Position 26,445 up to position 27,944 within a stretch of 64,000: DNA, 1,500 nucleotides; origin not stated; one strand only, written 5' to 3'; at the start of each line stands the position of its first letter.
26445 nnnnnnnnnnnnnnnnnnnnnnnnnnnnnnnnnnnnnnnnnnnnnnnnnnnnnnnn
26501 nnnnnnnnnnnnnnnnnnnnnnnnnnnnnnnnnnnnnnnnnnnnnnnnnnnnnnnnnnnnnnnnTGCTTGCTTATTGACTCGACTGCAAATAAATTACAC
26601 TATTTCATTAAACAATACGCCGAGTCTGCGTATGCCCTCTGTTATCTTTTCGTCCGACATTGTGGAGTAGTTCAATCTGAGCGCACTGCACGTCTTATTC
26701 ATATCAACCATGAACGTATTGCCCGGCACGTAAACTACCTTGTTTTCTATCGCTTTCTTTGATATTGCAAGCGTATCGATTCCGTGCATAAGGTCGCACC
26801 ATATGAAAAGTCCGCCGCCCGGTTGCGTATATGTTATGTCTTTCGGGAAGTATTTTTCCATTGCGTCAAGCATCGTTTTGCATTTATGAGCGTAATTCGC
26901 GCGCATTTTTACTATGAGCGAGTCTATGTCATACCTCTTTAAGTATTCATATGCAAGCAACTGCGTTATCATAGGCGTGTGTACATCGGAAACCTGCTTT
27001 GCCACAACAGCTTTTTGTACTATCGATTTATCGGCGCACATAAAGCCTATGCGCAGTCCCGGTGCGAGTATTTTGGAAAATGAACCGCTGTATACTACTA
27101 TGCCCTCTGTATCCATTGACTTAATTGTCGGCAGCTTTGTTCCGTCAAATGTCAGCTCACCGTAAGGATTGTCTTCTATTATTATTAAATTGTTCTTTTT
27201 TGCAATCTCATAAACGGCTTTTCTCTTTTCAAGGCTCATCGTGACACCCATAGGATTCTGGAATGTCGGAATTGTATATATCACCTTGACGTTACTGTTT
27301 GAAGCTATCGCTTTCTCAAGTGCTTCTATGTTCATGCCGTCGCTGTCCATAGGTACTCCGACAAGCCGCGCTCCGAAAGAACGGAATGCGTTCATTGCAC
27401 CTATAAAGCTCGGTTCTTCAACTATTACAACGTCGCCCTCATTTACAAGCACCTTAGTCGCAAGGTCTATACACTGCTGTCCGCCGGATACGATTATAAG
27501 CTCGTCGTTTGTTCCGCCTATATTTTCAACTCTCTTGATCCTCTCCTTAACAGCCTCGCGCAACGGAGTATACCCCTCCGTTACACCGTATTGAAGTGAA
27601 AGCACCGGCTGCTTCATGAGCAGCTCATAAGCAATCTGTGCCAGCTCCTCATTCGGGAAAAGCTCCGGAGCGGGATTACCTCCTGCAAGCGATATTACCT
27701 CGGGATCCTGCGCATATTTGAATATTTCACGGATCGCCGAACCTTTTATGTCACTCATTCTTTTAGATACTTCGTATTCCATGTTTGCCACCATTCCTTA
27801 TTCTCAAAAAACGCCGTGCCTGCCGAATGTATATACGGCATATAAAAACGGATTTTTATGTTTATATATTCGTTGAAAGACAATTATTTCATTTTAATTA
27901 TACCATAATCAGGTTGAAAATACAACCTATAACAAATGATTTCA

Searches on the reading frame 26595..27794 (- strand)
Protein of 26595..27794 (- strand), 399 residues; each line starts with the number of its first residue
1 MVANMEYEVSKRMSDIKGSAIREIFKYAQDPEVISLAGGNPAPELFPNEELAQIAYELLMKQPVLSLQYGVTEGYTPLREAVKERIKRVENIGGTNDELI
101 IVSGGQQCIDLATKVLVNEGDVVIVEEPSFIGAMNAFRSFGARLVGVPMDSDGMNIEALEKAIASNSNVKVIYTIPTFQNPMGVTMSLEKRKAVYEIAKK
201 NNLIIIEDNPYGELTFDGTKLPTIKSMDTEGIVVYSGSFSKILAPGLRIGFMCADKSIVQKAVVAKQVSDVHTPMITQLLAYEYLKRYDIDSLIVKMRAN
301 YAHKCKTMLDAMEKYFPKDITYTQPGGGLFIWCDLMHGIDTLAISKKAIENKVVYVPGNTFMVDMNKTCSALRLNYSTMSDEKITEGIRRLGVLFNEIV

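Call 83: search_protein_families(library=pfam, proteins=[window:26595-27794:-], max_evalue=0.001)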
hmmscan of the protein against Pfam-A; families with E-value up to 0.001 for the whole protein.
window:26595-27794:- (399 aa): 5 families
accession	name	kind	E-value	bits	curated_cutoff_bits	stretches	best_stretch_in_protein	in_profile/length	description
PF00155.27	Aminotran_1_2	-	1.5e-36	126.8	19.7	1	66-391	35-361/361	Aminotransferase class I and II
PF12897.13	Asp_aminotransf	-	6.5e-15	55.3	27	1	123-344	127-358/421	Aspartate amino-transferase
PF01053.26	Cys_Met_Meta_PP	-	3.5e-08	32.8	27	1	76-210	51-175/381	Cys/Met metabolism PLP-dependent enzyme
PF01212.27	Beta_elim_lyase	-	2.2e-06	27.6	27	1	87-206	39-166/288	Beta-eliminating lyase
PF01041.23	DegT_DnrJ_EryC1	-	1.9e-05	24.5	19.8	1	100-209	43-146/360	DegT/DnrJ/EryC1/StrS aminotransferase family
